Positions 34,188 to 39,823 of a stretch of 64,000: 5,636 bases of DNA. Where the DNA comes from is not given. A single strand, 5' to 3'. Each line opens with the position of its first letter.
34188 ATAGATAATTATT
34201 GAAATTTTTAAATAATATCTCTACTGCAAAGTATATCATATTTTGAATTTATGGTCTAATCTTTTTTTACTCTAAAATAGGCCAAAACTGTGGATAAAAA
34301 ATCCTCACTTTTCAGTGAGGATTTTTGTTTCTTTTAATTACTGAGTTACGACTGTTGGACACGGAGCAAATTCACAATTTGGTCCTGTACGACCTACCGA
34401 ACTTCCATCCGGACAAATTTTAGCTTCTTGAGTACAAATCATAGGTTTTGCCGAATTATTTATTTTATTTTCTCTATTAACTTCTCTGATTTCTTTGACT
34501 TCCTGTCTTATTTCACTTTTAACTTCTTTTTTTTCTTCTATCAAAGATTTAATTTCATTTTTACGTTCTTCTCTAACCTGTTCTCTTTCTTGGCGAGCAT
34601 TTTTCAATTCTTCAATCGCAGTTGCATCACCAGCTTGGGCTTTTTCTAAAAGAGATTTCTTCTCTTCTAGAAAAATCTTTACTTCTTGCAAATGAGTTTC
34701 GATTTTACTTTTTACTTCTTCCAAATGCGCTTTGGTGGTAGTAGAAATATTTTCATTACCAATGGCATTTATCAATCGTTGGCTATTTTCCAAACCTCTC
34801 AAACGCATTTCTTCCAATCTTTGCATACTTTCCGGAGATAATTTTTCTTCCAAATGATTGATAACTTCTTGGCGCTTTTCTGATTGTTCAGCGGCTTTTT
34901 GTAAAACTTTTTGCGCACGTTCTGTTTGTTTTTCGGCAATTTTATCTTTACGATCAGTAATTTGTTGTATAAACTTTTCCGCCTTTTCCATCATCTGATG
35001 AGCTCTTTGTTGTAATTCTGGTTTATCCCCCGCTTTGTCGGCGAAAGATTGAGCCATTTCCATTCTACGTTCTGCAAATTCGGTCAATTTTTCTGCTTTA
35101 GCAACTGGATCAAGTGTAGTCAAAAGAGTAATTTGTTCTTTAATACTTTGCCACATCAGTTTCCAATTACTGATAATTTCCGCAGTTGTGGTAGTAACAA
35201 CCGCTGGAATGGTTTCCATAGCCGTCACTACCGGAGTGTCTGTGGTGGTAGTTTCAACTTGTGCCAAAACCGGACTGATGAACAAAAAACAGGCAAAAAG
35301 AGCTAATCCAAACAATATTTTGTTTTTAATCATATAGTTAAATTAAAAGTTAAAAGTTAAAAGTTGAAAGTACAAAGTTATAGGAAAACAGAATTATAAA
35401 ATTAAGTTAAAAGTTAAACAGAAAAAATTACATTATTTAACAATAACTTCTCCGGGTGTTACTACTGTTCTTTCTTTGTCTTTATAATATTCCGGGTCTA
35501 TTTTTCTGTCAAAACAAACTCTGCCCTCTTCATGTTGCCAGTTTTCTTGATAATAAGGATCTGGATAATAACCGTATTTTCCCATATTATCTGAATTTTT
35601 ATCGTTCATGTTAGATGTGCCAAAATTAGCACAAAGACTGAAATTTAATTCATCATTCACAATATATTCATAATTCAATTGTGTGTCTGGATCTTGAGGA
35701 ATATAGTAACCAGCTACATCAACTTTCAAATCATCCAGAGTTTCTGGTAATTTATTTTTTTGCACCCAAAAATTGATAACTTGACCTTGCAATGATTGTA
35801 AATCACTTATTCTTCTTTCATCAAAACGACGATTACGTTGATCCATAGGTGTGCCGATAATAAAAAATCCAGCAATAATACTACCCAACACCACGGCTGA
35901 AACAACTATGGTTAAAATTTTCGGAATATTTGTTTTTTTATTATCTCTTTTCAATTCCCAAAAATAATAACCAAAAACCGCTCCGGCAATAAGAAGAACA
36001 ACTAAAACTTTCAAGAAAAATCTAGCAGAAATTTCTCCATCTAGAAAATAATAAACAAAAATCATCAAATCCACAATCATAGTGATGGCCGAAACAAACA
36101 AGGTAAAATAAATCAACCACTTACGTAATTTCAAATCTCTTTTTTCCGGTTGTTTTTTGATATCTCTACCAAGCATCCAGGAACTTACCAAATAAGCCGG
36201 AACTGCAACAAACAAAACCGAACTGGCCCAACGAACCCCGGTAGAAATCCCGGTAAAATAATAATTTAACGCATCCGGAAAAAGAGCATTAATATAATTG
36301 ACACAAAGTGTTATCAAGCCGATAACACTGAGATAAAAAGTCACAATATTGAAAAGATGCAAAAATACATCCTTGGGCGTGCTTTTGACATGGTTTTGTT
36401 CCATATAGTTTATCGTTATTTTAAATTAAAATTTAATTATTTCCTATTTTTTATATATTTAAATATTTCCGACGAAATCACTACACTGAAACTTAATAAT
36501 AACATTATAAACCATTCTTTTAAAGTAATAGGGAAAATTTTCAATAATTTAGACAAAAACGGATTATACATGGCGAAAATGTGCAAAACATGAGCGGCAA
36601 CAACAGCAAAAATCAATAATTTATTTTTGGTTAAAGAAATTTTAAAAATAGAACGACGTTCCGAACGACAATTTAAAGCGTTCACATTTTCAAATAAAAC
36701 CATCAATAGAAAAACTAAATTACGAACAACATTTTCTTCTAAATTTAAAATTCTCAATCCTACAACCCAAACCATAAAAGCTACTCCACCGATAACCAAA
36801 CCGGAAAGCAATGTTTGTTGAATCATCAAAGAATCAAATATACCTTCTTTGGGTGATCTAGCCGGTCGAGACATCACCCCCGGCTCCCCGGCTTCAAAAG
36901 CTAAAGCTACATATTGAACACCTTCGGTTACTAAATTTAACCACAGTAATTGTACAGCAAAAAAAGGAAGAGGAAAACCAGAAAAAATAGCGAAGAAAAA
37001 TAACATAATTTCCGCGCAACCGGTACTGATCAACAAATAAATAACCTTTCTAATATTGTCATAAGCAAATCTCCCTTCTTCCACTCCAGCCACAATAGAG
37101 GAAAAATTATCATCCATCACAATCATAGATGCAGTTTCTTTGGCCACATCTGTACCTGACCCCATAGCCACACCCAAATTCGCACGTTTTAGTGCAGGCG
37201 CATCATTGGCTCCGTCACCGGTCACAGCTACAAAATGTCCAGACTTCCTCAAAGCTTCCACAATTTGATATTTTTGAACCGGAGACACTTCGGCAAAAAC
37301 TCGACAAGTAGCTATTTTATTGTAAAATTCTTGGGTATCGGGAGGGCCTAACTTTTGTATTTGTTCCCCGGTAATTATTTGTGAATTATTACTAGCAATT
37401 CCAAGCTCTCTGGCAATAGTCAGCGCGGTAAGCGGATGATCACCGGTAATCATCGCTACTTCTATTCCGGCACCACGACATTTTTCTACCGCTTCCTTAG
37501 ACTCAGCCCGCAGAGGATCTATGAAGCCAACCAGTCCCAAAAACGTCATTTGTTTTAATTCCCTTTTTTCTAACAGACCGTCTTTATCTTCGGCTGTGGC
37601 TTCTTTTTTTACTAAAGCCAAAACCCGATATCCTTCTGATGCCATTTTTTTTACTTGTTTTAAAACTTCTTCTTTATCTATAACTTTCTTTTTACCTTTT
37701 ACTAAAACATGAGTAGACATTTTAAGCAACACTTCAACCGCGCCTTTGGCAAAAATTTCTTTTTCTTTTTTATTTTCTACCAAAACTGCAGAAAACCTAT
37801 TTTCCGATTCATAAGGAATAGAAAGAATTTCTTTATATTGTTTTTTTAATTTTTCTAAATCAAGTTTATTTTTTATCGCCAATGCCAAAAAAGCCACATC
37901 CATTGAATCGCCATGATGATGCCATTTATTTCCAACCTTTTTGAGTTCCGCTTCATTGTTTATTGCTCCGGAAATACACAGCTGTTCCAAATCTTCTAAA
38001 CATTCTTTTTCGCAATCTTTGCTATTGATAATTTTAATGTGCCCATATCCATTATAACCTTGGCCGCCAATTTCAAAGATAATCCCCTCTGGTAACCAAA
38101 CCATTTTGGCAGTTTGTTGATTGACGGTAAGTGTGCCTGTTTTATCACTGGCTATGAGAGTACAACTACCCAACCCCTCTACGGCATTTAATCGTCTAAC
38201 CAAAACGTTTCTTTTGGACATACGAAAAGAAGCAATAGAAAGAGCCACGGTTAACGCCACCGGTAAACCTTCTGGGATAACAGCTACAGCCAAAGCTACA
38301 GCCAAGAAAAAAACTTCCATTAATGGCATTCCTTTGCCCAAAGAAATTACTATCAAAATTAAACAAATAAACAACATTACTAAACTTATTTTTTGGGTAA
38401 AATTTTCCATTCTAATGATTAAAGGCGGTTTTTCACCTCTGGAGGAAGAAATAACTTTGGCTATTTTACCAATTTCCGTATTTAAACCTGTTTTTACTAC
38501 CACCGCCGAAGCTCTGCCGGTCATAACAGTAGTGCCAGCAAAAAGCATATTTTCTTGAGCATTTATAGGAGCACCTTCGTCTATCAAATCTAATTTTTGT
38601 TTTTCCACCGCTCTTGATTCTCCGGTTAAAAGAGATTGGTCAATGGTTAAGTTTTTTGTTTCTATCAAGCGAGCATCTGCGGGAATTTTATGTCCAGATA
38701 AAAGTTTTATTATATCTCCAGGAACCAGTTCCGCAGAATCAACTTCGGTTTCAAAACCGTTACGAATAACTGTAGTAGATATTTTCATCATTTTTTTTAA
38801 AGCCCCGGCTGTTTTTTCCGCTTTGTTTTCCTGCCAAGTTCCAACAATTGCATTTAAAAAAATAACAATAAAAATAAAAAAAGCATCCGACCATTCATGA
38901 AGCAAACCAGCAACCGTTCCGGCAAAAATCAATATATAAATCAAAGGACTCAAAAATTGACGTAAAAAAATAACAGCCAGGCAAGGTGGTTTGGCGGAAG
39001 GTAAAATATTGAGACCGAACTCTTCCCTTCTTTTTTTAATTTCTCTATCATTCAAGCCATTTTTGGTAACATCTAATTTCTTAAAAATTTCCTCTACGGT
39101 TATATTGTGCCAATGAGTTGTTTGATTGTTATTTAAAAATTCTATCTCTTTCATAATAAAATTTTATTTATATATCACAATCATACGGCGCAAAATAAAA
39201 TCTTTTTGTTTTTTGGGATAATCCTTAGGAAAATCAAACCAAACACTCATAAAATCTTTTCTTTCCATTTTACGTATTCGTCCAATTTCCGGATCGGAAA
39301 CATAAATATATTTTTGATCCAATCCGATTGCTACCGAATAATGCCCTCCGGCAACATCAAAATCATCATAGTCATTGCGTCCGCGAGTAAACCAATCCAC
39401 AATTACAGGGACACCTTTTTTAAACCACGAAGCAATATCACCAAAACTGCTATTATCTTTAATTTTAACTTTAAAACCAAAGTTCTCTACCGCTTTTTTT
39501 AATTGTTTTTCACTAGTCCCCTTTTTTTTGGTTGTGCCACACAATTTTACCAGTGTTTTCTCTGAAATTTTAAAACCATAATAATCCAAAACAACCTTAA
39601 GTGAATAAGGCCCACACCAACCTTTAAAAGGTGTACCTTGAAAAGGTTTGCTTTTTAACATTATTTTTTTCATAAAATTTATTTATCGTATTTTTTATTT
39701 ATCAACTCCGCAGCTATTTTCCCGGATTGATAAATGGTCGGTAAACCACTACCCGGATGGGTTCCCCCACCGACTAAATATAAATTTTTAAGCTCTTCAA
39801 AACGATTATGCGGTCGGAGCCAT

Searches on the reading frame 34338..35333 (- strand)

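Call 16: search_protein_families(library=pfam, proteins=[window:34338-35333:-], max_evalue=0.001)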
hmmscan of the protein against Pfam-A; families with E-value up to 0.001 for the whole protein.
window:34338-35333:- (331 aa): 1 family
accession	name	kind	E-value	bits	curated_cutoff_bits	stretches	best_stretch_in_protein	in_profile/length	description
PF18915.5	DUF5667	-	9.2e-05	23.2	27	1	65-166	15-97/99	Domain of unknown function (DUF5667)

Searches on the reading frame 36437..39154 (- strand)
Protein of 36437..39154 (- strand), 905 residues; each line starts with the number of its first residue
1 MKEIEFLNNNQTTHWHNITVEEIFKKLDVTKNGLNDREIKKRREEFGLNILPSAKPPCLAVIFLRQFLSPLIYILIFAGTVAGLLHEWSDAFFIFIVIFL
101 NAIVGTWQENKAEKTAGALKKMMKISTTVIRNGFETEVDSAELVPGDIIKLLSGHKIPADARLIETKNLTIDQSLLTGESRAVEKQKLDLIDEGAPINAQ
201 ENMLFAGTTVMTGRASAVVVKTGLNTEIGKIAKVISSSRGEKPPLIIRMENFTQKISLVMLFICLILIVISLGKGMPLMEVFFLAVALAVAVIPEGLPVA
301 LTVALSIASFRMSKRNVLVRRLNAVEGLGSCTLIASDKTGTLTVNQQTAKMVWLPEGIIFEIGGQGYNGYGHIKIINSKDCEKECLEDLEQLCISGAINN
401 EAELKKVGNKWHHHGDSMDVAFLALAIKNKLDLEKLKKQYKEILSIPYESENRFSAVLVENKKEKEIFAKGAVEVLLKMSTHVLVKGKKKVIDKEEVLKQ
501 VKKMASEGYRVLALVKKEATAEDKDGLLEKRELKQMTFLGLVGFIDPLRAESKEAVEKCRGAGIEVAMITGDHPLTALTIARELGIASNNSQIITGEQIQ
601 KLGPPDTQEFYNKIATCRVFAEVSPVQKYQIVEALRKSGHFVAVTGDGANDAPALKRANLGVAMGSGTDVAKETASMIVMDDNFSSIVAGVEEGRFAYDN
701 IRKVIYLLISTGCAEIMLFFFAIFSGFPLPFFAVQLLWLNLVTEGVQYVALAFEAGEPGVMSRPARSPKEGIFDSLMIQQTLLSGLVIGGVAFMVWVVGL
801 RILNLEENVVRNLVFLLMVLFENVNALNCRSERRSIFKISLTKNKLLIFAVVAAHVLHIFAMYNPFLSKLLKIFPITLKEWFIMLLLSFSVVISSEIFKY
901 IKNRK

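Call 16: search_protein_families(library=pfam, proteins=[window:36437-39154:-], max_evalue=0.001)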
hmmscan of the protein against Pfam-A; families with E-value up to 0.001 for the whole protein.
window:36437-39154:- (905 aa): 6 families
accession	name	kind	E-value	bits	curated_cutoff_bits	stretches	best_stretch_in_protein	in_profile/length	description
PF00122.25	E1-E2_ATPase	-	6.8e-50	169.5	28.1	1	122-315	2-181/181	E1-E2 ATPase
PF00689.26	Cation_ATPase_C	-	1e-44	152.8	27.3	1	728-901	1-175/175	Cation transporting ATPase, C-terminus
PF00690.31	Cation_ATPase_N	-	6.6e-19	67.8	20.4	1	15-81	1-68/69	Cation transporter/ATPase, N-terminus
PF00702.32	Hydrolase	-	6e-16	59.8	26.4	1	334-659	4-191/191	haloacid dehalogenase-like hydrolase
PF13246.12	Cation_ATPase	-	8.4e-14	51.8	21.7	1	398-483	2-91/91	Cation transport ATPase (P-type)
PF08282.18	Hydrolase_3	-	8.7e-09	35.9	20.9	1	632-687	196-251/255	haloacid dehalogenase-like hydrolase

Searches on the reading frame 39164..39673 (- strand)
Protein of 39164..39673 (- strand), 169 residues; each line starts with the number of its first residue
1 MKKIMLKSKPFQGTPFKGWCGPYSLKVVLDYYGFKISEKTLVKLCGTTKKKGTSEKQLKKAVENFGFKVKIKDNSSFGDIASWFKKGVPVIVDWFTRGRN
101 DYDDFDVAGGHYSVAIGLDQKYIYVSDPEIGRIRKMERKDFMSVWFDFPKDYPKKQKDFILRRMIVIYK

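Call 16: search_protein_families(library=pfam, proteins=[window:39164-39673:-], max_evalue=0.001)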
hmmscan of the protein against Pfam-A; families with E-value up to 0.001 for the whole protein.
window:39164-39673:- (169 aa): 2 families
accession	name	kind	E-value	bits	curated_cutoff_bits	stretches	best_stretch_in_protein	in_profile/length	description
PF03412.21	Peptidase_C39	-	1.9e-14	54.1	22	1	20-145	13-121/133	Peptidase C39 family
PF13529.12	Peptidase_C39_2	-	1.1e-12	49.2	24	1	17-128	13-142/143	Peptidase_C39 like family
